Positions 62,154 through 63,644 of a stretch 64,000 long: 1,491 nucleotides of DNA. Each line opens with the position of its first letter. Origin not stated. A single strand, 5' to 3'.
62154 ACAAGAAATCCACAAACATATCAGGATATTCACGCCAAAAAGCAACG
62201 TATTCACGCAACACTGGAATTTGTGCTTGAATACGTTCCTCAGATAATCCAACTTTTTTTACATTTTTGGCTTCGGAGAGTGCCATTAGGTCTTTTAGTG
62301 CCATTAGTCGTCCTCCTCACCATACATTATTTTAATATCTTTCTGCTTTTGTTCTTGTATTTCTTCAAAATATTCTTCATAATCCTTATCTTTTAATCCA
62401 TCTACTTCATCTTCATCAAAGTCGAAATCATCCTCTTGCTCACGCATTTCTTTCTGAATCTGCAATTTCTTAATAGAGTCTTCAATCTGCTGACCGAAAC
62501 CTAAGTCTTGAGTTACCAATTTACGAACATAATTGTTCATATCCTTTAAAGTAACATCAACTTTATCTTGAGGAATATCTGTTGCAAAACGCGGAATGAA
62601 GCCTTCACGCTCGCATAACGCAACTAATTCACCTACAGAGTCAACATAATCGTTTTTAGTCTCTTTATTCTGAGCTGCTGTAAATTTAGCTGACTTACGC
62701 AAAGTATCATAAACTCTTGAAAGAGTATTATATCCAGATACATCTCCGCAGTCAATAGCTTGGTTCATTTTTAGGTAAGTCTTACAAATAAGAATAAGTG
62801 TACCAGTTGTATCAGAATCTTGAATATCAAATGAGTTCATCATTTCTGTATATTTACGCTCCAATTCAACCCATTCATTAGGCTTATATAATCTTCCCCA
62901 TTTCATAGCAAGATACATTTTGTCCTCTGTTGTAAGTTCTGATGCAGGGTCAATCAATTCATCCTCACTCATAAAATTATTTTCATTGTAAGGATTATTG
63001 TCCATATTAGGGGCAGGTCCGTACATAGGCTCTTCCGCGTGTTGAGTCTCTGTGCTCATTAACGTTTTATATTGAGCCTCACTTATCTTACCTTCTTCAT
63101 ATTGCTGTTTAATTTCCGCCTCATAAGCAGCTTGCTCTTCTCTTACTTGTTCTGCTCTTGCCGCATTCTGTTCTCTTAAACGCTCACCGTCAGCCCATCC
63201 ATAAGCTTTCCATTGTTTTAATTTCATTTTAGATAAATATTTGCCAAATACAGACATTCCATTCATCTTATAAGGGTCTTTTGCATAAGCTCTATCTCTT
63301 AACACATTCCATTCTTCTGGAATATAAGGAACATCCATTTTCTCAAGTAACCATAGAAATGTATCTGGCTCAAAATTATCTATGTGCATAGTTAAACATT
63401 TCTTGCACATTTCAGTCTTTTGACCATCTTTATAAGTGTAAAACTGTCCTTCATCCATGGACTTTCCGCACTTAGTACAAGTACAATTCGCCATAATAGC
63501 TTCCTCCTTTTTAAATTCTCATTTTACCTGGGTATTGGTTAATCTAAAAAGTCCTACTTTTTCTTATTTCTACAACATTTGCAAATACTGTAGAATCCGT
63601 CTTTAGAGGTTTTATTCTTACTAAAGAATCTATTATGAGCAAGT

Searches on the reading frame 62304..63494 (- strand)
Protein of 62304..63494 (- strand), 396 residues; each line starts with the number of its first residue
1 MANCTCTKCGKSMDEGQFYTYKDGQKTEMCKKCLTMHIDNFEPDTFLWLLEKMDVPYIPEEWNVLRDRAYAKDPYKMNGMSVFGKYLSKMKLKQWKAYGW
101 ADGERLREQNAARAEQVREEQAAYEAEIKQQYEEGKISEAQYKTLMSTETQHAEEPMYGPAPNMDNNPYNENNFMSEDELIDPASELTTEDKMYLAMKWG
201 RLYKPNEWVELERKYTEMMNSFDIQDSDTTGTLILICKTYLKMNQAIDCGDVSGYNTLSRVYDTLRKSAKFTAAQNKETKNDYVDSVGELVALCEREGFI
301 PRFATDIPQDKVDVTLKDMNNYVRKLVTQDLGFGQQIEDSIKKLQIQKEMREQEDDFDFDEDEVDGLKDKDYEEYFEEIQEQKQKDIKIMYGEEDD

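Call 40: find_encoding_contigs(protein=window:62304-63494:-, flank=10000, max_places=2)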
Protein window:62304-63494:- (396 aa): 24 contigs read that carry it; 2 places shown.
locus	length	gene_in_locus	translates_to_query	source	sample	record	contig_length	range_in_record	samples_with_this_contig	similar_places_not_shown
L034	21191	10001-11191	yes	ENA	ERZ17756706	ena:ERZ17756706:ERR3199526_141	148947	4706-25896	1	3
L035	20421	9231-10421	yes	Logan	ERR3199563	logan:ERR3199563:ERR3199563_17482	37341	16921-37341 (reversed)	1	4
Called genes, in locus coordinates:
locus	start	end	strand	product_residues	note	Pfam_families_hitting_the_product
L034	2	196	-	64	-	-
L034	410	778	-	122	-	-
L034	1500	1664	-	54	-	-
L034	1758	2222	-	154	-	-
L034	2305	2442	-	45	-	-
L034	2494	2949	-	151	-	-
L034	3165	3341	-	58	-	-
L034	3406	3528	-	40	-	-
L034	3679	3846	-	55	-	-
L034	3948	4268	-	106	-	-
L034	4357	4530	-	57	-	-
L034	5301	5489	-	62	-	-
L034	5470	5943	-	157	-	-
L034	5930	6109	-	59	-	-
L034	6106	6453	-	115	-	-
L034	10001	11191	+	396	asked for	PF27269:YonG_N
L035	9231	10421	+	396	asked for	PF27269:YonG_N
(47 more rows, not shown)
